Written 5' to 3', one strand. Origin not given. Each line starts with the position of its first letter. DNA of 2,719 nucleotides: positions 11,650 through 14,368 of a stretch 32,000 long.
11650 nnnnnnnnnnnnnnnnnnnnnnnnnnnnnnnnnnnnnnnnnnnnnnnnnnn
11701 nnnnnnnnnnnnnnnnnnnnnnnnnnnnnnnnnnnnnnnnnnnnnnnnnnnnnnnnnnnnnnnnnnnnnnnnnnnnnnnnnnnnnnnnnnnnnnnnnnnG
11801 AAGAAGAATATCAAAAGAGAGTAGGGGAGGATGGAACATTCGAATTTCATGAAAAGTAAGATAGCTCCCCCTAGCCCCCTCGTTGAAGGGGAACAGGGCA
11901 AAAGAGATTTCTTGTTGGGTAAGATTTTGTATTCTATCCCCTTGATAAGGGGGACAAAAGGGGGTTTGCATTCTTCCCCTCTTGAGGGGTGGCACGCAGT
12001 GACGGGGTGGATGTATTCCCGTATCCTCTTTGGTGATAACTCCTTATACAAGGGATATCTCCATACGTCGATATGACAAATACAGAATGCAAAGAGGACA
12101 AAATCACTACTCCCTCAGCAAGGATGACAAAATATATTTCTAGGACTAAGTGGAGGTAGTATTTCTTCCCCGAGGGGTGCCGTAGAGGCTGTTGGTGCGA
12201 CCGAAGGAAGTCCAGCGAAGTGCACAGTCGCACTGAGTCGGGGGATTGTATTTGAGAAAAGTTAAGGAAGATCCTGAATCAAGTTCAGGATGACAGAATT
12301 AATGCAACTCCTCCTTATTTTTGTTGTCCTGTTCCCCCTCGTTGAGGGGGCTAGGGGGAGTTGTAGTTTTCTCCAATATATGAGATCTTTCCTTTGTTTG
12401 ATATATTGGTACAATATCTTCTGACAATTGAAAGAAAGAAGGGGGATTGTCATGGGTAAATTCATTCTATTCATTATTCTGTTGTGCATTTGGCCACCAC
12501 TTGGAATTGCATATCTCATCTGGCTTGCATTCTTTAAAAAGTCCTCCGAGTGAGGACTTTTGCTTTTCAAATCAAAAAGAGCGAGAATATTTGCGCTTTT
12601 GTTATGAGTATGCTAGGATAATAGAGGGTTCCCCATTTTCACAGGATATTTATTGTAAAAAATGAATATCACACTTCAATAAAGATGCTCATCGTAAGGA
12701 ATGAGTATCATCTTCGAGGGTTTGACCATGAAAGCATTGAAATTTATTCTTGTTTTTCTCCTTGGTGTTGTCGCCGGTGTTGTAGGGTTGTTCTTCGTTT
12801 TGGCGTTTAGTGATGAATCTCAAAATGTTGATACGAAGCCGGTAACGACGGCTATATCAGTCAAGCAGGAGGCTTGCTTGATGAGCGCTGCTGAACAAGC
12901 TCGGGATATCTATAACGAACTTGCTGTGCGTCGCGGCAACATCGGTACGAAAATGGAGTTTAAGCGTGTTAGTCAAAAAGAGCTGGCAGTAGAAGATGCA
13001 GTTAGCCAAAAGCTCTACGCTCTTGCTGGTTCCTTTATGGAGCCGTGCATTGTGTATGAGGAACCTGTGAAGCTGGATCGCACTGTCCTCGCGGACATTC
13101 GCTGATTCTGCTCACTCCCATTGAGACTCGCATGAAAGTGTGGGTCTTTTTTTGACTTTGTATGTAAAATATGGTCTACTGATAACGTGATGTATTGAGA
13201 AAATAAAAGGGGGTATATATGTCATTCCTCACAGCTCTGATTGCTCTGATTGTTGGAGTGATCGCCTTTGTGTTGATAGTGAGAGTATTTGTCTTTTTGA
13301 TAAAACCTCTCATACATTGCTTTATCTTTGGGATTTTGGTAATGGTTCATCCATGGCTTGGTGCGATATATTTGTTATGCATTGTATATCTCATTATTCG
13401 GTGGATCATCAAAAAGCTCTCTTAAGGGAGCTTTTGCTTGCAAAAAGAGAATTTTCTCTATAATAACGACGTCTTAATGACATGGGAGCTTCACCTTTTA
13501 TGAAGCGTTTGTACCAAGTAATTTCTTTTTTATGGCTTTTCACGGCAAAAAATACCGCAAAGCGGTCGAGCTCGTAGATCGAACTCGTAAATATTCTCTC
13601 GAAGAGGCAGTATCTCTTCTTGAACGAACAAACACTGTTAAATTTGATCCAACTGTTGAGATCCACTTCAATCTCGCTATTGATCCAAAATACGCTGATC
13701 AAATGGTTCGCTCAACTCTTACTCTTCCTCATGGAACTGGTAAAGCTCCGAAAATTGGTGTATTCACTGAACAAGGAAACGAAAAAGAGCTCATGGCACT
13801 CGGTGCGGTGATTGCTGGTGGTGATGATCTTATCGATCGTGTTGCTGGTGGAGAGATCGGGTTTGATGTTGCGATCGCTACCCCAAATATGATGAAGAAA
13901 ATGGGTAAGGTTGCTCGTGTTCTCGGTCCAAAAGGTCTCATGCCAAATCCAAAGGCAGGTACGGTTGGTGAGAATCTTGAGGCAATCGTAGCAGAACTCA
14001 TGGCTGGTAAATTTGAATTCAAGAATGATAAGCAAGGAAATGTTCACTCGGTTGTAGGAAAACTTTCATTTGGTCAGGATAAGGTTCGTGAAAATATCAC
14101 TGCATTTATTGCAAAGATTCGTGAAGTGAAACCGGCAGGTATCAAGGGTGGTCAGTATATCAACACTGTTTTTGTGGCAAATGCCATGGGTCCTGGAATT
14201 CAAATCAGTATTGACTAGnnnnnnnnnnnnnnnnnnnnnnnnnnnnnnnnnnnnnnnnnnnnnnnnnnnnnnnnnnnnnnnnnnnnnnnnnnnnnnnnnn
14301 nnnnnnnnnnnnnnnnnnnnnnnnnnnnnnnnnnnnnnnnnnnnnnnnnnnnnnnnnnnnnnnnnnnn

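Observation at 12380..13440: Islet of three small membrane ORFs with strong SD sites; two end only at UGA placed at or before a terminator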

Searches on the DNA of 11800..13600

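Call 100: search_rna_families(source=window, start=11800, end=13600, threshold=evalue, max_evalue=1)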
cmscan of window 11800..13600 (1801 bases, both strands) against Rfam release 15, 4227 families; matches with E-value up to 1: 2.
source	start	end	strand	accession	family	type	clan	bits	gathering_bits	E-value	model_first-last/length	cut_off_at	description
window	11929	11961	-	RF01366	CRISPR-DR53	Gene; CRISPR;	-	22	45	0.4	1-37/37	no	CRISPR RNA direct repeat element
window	12469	12592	+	RF02192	TCL6_2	Gene; lncRNA;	-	20.8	45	0.81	1-126/126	no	T-cell leukemia/lymphoma 6 conserved region 2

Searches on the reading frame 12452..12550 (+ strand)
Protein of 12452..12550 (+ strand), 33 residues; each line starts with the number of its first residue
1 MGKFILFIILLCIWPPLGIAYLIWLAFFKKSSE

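Call 9: search_protein_families(library=pfam, proteins=[window:12452-12550:+], max_evalue=1)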
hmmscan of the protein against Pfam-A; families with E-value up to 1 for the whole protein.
seq(33 aa): 0 families

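Call 10: search_protein_families(library=phrogs, proteins=[window:12452-12550:+], max_evalue=1)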
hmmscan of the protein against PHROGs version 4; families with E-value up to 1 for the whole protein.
seq(33 aa): 0 families

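Call 94: search_protein_families(library=ncbifam, proteins=[window:12452-12550:+], max_evalue=1)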
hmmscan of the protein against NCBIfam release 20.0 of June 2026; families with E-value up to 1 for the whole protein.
seq(33 aa): 0 families

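Call 95: search_protein_families(library=padloc, proteins=[window:12452-12550:+], max_evalue=1)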
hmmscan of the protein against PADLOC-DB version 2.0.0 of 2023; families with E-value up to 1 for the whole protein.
seq(33 aa): 0 families

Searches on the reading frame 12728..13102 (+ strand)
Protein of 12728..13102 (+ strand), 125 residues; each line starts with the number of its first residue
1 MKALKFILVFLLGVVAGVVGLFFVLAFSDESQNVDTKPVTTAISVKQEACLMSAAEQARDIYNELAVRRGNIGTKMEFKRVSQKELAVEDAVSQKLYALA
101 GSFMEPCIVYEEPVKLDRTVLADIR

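Call 9: search_protein_families(library=pfam, proteins=[window:12728-13102:+], max_evalue=1)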
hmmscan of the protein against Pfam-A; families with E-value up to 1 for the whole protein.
seq(125 aa): 0 families

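Call 10: search_protein_families(library=phrogs, proteins=[window:12728-13102:+], max_evalue=1)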
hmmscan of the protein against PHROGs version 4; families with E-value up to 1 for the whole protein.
seq(125 aa): 4 families
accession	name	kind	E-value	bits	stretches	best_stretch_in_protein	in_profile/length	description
phrog_16102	-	unknown function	0.23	13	1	11-40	51-80/82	-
phrog_28057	-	unknown function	0.28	11.9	1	77-104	8-34/62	-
phrog_15936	-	moron, auxiliary metabolic gene and host takeover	0.32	12.1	1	10-69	72-133/150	membrane protein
phrog_197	-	moron, auxiliary metabolic gene and host takeover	0.34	11.2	1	2-49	227-271/486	Zot-like toxin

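Call 13: find_homologous_proteins(query=window:12728-13102:+, max_evalue=0.01)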
Query seq(125 aa) (125 aa): 4 proteins with E <= 0.01 among 89 candidates.
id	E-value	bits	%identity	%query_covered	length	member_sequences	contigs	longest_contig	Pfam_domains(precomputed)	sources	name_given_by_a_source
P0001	7.0e-72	256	100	100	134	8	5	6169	-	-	-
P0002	4.2e-54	199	75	100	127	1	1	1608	-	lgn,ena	-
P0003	1.0e-44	169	63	99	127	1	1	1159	-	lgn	-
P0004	1.2e-13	69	86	35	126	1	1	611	PF00687.27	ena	-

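Call 15: find_encoding_contigs(protein=P0002, flank=10000)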
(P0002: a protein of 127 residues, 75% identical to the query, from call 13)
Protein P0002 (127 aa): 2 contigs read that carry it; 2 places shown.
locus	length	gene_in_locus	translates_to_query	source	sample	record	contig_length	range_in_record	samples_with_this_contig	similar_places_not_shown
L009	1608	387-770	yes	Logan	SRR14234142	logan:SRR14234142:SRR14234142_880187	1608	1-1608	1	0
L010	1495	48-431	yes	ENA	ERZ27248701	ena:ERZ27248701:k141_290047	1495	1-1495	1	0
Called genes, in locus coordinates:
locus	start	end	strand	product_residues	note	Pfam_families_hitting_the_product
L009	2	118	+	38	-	?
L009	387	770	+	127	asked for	-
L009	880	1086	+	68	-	-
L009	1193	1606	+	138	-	?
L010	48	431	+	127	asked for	-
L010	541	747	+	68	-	-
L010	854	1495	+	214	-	?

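Call 16: find_encoding_contigs(protein=P0003, flank=10000)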
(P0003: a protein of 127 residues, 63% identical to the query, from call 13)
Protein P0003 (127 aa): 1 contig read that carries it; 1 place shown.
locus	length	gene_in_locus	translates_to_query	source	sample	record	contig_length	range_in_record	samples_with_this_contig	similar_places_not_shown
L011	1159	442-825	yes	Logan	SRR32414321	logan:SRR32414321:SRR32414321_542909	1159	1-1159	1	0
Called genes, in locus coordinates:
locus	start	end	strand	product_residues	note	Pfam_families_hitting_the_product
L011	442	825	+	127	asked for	-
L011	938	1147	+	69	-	-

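Call 17: find_encoding_contigs(protein=P0004, flank=10000)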
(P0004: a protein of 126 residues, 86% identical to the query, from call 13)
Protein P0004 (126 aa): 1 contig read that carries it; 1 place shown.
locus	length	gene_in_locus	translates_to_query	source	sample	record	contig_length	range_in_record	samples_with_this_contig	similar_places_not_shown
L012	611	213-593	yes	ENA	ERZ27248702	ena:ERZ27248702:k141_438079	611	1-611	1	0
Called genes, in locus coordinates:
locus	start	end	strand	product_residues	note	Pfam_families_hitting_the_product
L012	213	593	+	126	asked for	PF00687:Ribosomal_L1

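Call 28: find_related_loci(query=A2, collection=genome_contigs, flank=10000)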
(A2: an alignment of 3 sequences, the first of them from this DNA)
Query A2 (125 aa) in genome_contigs; peptide patterns used: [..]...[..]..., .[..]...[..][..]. (x = any residue, [..] = any of these).
61 stretches matched a pattern, but none encodes a relative of the query by tblastn (E <= 1e-3).

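Call 34: search_protein_representatives(alignment_id=A2)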
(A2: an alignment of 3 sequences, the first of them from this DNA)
Query: 3 sequences, 127 profile positions. Proteins with E-value up to 0.001 (for the whole library): 4; up to 1e-10: 4; up to 1e-30: 1. The best 4 are listed.
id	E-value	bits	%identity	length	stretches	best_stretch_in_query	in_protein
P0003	2.2e-69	247.8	-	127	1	1-127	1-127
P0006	8.4e-20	87.5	-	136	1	1-126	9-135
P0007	1.5e-16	77.0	-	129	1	5-120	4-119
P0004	6.1e-15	71.8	-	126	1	84-127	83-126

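Call 36: find_encoding_contigs(protein=P0006, flank=10000)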
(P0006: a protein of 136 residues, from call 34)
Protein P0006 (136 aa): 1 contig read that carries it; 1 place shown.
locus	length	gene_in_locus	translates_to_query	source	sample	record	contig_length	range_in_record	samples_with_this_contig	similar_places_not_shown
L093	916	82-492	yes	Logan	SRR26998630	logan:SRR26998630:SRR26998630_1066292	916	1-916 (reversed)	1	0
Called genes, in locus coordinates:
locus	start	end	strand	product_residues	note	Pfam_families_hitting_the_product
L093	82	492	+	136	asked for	-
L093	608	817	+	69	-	-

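Call 37: find_encoding_contigs(protein=P0007, flank=10000)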
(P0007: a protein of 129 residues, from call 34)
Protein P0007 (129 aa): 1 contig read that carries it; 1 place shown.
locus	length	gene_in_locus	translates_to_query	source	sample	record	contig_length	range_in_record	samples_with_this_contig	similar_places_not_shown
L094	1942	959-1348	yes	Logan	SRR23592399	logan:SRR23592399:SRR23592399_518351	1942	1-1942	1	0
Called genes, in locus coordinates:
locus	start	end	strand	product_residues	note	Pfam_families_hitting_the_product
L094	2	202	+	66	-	?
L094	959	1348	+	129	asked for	-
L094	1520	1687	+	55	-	-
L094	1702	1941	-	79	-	?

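Call 70: find_related_loci(query=A2, collection=viral_contigs, flank=5000)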
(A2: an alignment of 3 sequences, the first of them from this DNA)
Query A2 (125 aa) in viral_contigs; peptide patterns used: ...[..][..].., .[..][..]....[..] (x = any residue, [..] = any of these).
86 stretches matched a pattern, but none encodes a relative of the query by tblastn (E <= 1e-3).

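Call 94: search_protein_families(library=ncbifam, proteins=[window:12728-13102:+], max_evalue=1)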
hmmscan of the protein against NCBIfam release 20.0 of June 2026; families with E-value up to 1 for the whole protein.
seq(125 aa): 2 families
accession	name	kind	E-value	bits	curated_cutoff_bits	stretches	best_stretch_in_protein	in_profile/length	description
NF053637.1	SerProtHtrAspr2045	equivalog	0.04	12.8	650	1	2-49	10-60/394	serine protease HtrA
TIGR02423.1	protocat_alph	equivalog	0.1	12.4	126.25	1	19-63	132-177/193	protocatechuate 3,4-dioxygenase subunit alpha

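Call 95: search_protein_families(library=padloc, proteins=[window:12728-13102:+], max_evalue=1)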
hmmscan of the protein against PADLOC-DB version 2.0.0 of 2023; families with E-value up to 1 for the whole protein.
seq(125 aa): 0 families

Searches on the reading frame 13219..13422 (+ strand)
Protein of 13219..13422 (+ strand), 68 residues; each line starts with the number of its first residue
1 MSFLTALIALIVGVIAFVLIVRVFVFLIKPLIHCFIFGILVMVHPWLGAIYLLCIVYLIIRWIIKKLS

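Call 9: search_protein_families(library=pfam, proteins=[window:13219-13422:+], max_evalue=1)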
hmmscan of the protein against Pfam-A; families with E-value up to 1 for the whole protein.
seq(68 aa): 0 families

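Call 10: search_protein_families(library=phrogs, proteins=[window:13219-13422:+], max_evalue=1)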
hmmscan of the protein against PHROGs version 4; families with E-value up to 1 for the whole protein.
seq(68 aa): 0 families

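Call 24: find_homologous_proteins(query=window:13219-13422:+, max_evalue=0.05)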
Query seq(68 aa) (68 aa): 1 proteins with E <= 0.05 among 5 candidates.
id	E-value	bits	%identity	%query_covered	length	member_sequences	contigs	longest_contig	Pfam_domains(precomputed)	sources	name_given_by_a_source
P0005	5.4e-31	123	99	100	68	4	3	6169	-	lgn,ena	-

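Call 69: find_related_loci(query=A3, collection=viral_contigs, flank=5000)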
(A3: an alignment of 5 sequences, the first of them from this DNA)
Query A3 (68 aa) in viral_contigs; peptide patterns used: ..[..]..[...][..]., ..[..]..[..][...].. (x = any residue, [..] = any of these).
35 stretches matched a pattern, but none encodes a relative of the query by tblastn (E <= 1e-3).

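Call 71: find_related_loci(query=A3, collection=metagenome_contigs, flank=10000)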
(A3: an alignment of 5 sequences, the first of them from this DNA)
Query A3 (68 aa) in metagenome_contigs; peptide patterns used: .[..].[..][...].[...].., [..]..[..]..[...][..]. (x = any residue, [..] = any of these).
258 stretches matched a pattern; 4 encode a relative of the query (tblastn E <= 1e-3); 4 distinct loci.
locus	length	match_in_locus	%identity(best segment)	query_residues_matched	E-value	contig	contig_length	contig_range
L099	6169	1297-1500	99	1-68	6e-38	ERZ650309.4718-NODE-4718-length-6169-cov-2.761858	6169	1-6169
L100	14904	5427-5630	54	1-68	4e-17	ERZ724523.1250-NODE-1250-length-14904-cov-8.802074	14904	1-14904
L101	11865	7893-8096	54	1-68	4e-17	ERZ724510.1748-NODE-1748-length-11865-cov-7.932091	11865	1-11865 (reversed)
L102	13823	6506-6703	48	2-67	9e-12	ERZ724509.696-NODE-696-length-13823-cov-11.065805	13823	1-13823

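Call 94: search_protein_families(library=ncbifam, proteins=[window:13219-13422:+], max_evalue=1)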
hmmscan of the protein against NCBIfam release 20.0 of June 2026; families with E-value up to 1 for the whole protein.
seq(68 aa): 0 families

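Call 95: search_protein_families(library=padloc, proteins=[window:13219-13422:+], max_evalue=1)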
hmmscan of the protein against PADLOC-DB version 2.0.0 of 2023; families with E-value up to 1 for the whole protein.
seq(68 aa): 0 families

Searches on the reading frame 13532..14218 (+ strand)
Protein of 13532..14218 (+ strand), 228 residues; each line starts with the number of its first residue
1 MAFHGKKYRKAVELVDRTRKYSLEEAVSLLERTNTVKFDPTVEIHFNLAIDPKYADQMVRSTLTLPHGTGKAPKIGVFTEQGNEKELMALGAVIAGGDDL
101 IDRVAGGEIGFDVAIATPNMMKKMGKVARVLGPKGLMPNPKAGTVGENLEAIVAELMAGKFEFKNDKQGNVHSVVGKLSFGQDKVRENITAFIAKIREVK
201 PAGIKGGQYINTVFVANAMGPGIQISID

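Call 12: find_encoding_contigs(protein=window:13532-14218:+, flank=10000, max_places=10)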
Protein window:13532-14218:+ (228 aa): 9 contigs read that carry it; 8 places shown.
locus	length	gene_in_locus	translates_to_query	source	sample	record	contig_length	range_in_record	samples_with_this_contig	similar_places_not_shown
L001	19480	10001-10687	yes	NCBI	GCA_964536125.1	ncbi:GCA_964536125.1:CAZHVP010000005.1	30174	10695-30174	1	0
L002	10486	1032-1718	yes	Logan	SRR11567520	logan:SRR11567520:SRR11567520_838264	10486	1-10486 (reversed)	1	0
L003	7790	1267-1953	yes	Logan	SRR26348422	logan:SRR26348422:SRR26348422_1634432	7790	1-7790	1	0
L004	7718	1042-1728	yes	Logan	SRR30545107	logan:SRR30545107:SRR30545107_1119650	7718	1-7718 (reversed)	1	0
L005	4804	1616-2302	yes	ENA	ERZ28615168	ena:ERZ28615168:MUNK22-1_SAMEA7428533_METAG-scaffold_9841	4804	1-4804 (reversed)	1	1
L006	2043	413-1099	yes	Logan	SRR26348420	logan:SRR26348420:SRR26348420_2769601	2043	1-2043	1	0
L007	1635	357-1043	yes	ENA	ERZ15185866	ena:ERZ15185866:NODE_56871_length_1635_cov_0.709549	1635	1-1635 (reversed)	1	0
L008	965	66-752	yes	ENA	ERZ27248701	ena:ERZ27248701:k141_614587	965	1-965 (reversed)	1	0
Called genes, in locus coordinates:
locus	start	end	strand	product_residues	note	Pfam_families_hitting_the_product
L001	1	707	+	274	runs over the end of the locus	-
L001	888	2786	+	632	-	PF17803:Cadherin_4, PF17892:Cadherin_5, PF17963:Big_9, PF16403:Bact_surface_Ig-like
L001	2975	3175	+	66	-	-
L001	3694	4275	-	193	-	-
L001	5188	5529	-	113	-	-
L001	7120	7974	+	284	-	PF00211:Guanylate_cyc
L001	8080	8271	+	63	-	-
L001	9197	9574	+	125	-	-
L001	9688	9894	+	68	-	-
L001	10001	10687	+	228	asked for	PF00687:Ribosomal_L1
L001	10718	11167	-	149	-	-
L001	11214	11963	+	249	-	PF02491:SHS2_FTSA, PF11104:PilM_2 (weak), PF06277:EutA (weak), PF06723:MreB_Mbl, PF14450:FtsA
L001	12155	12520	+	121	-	PF00091:Tubulin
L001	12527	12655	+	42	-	PF00091:Tubulin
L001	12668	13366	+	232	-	PF12327:FtsZ_C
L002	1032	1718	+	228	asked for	PF00687:Ribosomal_L1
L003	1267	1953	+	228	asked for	PF00687:Ribosomal_L1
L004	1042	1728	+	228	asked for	PF00687:Ribosomal_L1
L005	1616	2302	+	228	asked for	PF00687:Ribosomal_L1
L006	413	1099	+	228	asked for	PF00687:Ribosomal_L1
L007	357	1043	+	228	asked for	PF00687:Ribosomal_L1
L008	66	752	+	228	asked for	PF00687:Ribosomal_L1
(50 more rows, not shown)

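Call 30: find_related_loci(query=window:13532-14218:+, collection=genome_contigs, flank=10000)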
Query window:13532-14218:+ (228 aa) in genome_contigs; peptide patterns used: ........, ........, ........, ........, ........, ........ (x = any residue, [..] = any of these).
597 stretches matched a pattern; 541 encode a relative of the query (tblastn E <= 1e-3); the best 80 are kept; 80 distinct loci.
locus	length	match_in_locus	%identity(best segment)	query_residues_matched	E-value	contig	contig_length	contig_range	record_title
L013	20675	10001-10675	77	1-225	2e-115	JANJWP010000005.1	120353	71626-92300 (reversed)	MAG: Candidatus Gracilibacteria bacterium isolate RS261_metabat.bin.35 RS261_k141_186411, whole genome shotgun sequence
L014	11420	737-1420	72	1-228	2e-113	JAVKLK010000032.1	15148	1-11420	MAG: Patescibacteria group bacterium isolate AaM_T123_3 k141_18943, whole genome shotgun sequence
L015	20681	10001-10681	74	1-227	7e-113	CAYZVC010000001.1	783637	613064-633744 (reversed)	MAG TPA_asm: uncultured Candidatus Peribacteria bacterium isolate binchicken_co284_85 genome assembly, contig: NODE_5_le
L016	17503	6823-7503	74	1-227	2e-112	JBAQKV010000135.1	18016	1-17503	MAG: Patescibacteria group bacterium isolate MFD12080_ilm_asm_bin11 k127_78600, whole genome shotgun sequence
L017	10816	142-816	73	1-225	3e-112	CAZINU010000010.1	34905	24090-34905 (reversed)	MAG TPA_asm: uncultured Candidatus Peribacteria bacterium isolate SRP093185_co1_42 genome assembly, contig: NODE_553_len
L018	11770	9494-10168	72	1-225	4e-112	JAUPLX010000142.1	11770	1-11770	MAG: Patescibacteria group bacterium isolate erpe_2018_pw_30hr_WHONDRS-PP48-000095_B_bin.32 scaffold_1029467, whole geno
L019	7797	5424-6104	73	1-227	1e-111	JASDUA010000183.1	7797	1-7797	MAG: Patescibacteria group bacterium isolate P24860_112_MAG_83 P24860_112_S10_metaspades_9412_length_7797_cov_4, whole g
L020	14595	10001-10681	73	1-227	1e-110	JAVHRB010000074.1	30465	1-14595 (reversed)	MAG: Patescibacteria group bacterium isolate auto_43_30 WB_2019_0_2um_602_length_30465_cov_15, whole genome shotgun sequ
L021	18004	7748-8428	71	1-227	4e-110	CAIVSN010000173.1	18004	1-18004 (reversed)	uncultured bacterium isolate Loclat_bin-20132 genome assembly, contig: bin-20132:173/186, whole genome shotgun sequence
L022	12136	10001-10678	72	1-225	1e-109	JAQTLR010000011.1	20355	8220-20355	MAG: Candidatus Gracilibacteria bacterium isolate STA_21 NODE_4972_length_20355_cov_29.218806_Sandtown_A, whole genome s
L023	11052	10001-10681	72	1-227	7e-109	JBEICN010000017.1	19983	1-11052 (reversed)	MAG: Candidatus Peribacteria bacterium isolate Sample-101-S75-bin-139 Sample_101_S75-bin_139-k141_663412, whole genome s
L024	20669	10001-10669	73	4-225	1e-108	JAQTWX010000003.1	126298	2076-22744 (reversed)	MAG: Candidatus Gracilibacteria bacterium isolate STC_120 NODE_325_length_126298_cov_5.078108_Sandtown_C, whole genome s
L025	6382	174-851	71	1-226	3e-108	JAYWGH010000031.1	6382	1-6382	MAG: bacterium isolate GLR20_GL16_DN_1_metabinner_7 GLR20_GL16_DN_1_metabinner_7_30, whole genome shotgun sequence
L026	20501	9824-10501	71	1-225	2e-108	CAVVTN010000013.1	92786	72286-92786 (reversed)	MAG: uncultured Candidatus Gracilibacteria bacterium isolate MFD02832.bin.1.42 genome assembly, contig: contig_16365, wh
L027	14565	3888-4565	71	1-225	4e-108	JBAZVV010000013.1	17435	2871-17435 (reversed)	MAG: Candidatus Gracilibacteria bacterium isolate SO_2017_GW1_261 NODE_12286_length_17435_cov_1.121100_OW334_2017, whole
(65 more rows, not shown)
